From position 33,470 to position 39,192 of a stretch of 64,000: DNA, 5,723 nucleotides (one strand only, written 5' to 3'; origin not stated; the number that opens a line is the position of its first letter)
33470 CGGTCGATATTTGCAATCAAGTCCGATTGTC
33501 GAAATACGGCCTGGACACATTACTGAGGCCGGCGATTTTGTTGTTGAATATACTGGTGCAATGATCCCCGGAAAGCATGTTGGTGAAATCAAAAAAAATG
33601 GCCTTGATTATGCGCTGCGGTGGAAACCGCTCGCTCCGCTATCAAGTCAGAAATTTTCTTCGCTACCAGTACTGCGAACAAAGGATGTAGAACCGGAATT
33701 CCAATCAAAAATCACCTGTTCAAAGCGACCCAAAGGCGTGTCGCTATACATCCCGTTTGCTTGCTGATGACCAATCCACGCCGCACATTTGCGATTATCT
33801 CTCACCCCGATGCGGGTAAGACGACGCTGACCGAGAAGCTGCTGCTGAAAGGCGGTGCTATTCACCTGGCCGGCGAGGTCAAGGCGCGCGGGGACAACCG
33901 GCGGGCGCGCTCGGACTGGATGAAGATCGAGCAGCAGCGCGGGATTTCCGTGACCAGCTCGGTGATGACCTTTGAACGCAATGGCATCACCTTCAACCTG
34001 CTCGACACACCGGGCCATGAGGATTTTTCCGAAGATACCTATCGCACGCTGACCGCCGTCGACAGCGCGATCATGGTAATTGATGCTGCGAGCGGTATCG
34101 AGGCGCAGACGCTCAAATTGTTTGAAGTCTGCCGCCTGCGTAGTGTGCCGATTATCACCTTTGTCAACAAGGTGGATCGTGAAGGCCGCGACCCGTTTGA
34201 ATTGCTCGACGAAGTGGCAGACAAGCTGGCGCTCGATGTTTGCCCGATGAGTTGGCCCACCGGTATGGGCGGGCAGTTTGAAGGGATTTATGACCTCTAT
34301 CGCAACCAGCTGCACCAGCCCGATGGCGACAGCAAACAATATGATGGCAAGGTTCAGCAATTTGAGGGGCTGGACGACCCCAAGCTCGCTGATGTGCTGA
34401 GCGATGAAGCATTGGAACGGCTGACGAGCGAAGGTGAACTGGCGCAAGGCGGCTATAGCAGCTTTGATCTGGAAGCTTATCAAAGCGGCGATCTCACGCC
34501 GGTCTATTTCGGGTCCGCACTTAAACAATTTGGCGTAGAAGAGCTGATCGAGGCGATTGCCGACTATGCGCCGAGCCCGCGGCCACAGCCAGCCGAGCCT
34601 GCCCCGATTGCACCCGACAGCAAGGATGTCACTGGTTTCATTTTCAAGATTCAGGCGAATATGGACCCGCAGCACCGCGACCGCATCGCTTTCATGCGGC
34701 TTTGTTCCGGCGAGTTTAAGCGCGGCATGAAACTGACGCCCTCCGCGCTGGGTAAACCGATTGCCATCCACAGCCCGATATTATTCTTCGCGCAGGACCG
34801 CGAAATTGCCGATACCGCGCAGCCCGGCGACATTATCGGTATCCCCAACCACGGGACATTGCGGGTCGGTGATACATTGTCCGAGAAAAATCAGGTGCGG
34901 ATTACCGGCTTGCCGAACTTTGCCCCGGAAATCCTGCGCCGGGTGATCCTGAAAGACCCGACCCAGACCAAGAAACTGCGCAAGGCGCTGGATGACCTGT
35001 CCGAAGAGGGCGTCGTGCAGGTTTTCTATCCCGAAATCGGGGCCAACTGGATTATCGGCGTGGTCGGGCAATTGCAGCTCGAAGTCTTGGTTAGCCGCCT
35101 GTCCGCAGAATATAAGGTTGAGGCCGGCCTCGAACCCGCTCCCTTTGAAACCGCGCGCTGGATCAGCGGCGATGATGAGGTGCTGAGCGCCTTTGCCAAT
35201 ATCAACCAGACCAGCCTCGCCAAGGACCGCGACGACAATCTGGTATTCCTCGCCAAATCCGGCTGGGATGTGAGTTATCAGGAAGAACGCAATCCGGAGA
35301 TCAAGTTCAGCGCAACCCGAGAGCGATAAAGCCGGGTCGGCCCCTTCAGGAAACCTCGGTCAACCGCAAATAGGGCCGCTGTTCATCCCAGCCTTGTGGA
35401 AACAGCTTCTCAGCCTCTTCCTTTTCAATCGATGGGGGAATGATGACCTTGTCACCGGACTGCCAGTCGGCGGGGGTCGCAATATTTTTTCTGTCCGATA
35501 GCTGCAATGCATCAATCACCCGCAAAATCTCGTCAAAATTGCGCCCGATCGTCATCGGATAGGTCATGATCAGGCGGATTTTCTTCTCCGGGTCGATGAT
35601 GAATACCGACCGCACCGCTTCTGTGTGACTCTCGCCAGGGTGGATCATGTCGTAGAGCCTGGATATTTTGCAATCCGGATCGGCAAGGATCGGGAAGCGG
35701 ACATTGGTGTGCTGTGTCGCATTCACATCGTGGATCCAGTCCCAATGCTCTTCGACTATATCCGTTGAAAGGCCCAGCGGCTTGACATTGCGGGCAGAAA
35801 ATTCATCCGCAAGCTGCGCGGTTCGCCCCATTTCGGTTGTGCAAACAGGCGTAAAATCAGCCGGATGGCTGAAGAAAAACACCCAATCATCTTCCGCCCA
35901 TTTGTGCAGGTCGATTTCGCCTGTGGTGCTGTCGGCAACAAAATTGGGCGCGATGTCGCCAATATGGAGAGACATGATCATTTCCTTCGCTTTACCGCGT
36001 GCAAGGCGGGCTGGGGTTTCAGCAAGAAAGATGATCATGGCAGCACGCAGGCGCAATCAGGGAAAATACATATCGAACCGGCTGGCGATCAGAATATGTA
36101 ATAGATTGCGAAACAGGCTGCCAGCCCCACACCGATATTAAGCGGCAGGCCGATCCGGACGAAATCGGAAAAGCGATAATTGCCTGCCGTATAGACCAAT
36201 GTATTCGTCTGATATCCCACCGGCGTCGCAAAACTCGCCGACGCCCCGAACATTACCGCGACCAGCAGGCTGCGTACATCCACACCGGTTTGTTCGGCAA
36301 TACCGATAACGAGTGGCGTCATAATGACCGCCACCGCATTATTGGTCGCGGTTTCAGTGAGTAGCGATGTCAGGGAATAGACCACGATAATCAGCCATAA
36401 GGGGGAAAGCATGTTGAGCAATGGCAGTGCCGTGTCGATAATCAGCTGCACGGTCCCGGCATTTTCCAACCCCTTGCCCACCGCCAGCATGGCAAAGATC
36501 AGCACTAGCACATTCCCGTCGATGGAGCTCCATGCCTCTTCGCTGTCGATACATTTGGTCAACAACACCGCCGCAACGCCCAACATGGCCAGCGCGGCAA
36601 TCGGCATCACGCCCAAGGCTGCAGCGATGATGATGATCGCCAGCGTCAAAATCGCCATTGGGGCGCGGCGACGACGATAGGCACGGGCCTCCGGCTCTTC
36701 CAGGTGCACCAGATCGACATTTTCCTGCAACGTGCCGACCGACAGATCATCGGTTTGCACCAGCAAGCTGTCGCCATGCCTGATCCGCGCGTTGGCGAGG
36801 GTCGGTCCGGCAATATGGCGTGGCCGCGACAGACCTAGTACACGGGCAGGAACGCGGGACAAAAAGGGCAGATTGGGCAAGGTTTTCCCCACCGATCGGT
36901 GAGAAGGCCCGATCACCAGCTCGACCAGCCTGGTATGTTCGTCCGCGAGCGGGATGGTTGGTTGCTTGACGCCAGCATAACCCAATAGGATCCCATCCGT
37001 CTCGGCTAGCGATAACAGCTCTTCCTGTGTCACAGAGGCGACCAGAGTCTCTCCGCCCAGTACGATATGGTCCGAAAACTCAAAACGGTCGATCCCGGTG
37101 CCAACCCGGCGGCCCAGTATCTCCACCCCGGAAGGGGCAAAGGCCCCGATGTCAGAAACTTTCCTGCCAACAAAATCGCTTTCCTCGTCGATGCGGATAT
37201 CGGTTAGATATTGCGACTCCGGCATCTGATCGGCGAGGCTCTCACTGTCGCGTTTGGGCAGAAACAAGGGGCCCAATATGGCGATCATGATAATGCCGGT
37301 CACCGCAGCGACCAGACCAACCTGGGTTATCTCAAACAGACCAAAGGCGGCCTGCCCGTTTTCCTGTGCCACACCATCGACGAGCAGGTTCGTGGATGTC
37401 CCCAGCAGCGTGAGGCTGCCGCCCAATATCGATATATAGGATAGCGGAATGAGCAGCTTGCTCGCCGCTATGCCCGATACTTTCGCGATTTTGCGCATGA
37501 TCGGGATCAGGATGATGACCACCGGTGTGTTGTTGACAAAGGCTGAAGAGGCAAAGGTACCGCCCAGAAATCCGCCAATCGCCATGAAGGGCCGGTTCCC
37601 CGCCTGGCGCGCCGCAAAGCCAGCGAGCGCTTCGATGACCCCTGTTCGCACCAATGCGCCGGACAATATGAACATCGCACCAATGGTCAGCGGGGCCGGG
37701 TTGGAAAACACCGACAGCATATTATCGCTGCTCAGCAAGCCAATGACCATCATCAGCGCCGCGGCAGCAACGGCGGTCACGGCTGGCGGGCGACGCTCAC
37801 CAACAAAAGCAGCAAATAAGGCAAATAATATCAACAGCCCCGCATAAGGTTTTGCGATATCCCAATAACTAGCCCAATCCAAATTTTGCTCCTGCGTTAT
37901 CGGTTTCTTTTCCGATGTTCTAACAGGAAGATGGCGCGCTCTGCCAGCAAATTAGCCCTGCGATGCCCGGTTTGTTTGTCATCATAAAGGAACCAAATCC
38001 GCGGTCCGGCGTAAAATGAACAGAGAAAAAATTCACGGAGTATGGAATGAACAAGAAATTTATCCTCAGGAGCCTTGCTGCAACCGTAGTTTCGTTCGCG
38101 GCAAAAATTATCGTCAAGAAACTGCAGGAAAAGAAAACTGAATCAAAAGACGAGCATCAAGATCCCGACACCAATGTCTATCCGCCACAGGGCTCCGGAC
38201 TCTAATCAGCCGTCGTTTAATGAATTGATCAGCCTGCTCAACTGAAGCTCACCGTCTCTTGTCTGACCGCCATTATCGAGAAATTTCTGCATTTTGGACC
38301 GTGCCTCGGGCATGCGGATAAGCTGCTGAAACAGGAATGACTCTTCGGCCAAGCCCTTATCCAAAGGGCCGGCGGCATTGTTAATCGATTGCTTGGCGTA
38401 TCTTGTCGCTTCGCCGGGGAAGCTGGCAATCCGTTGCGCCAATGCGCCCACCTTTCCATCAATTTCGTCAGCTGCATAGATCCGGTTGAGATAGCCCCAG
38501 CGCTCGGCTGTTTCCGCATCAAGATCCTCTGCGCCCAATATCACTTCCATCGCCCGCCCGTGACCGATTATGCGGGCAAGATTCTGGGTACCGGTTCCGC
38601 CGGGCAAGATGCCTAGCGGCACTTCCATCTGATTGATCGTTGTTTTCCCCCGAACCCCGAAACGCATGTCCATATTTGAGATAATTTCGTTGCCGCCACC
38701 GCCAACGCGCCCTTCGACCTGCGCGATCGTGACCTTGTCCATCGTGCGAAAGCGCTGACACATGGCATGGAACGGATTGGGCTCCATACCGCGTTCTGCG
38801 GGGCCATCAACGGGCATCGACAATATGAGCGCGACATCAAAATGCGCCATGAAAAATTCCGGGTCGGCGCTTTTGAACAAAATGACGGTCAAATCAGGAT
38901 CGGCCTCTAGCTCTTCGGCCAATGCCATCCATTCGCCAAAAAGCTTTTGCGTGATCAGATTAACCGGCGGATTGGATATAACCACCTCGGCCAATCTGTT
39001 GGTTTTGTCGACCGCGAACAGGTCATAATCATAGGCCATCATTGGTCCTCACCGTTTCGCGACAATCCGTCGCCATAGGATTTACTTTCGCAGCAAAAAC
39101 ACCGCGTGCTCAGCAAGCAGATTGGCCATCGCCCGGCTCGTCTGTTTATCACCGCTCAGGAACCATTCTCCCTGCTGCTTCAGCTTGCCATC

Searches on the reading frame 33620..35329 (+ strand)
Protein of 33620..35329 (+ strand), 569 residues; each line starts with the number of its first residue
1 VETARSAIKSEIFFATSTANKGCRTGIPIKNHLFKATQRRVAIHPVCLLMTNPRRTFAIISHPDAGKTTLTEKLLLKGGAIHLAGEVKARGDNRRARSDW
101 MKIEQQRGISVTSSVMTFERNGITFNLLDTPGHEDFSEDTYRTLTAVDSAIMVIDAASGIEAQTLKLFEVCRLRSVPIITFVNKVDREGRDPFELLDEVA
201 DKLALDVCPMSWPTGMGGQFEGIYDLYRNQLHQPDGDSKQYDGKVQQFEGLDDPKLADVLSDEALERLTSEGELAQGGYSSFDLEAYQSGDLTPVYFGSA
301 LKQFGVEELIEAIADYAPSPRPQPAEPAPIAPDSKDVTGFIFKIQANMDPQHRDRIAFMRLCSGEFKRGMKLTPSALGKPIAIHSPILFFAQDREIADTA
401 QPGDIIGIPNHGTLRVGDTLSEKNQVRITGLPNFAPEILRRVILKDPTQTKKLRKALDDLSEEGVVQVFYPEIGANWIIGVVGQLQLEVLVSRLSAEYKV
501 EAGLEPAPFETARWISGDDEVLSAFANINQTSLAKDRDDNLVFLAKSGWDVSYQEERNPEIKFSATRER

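Call 65: search_protein_families(library=pfam, proteins=[window:33620-35329:+], max_evalue=0.0001)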
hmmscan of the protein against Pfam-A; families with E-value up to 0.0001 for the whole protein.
window:33620-35329:+ (569 aa): 6 families
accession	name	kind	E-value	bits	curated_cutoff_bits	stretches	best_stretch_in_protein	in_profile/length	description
PF00009.33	GTP_EFTU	-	1.3e-53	181.8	26.5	1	53-319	2-188/188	Elongation factor Tu GTP binding domain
PF16658.11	RF3_C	-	4.5e-42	143.4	40.1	1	429-553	2-130/132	Class II release factor RF3, C-terminal domain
PF22042.2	EF-G_D2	-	2.6e-22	79.1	27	1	337-422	2-83/84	Elongation factor G domain 2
PF03144.31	GTP_EFTU_D2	-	1.2e-06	29.2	30.3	1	355-420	2-72/73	Elongation factor Tu domain 2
PF01926.29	MMR_HSR1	-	1.8e-06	28.5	21.9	1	57-184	2-113/113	50S ribosome-binding GTPase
PF14492.12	EFG_III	-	8.7e-06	26.2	27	1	444-505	12-74/75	Elongation Factor G, domain III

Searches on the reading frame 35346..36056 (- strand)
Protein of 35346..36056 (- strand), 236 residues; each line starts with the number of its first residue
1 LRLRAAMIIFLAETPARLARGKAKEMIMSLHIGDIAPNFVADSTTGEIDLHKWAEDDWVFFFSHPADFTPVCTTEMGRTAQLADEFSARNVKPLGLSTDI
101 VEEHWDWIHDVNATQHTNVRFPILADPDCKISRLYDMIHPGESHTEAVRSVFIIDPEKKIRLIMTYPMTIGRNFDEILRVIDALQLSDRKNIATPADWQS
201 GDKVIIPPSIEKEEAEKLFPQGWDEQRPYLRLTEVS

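Call 65: search_protein_families(library=pfam, proteins=[window:35346-36056:-], max_evalue=0.0001)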
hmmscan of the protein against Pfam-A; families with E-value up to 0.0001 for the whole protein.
window:35346-36056:- (236 aa): 3 families
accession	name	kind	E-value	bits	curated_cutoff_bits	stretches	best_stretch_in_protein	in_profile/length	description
PF00578.27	AhpC-TSA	-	2.9e-29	102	26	1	32-162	1-123/124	AhpC/TSA family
PF08534.16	Redoxin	-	2.9e-12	47.1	26.6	1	33-166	3-134/148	Redoxin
PF10417.14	1-cysPrx_C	-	4.1e-11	43.1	21.1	1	183-220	1-39/41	C-terminal domain of 1-Cys peroxiredoxin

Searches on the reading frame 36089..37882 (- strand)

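Call 65: search_protein_families(library=pfam, proteins=[window:36089-37882:-], max_evalue=0.0001)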
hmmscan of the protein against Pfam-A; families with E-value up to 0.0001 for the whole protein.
window:36089-37882:- (597 aa): 2 families
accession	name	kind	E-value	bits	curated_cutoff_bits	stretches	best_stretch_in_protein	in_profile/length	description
PF03600.22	CitMHS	-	7.2e-76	255.9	31.9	2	24-546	2-336/336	Citrate transporter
PF02080.26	TrkA_C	-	5.9e-09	36.1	27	0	319-379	1-60/71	TrkA-C domain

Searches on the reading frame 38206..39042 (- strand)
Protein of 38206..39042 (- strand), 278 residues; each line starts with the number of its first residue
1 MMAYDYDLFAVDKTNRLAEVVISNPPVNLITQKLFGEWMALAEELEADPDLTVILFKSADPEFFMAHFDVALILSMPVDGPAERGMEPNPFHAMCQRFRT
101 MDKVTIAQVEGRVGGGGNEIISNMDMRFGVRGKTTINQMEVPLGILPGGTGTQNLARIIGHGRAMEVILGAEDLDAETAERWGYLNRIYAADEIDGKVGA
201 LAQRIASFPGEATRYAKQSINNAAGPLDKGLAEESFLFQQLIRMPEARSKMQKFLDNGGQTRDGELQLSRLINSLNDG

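Call 65: search_protein_families(library=pfam, proteins=[window:38206-39042:-], max_evalue=0.0001)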
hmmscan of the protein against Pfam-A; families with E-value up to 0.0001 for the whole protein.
window:38206-39042:- (278 aa): 2 families
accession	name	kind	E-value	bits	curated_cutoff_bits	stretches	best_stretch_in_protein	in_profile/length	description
PF00378.25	ECH_1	-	3.1e-30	105.8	27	1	14-256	3-242/251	Enoyl-CoA hydratase/isomerase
PF16113.10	ECH_2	-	3.6e-06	27.2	27.2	1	27-204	12-187/335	Enoyl-CoA hydratase/isomerase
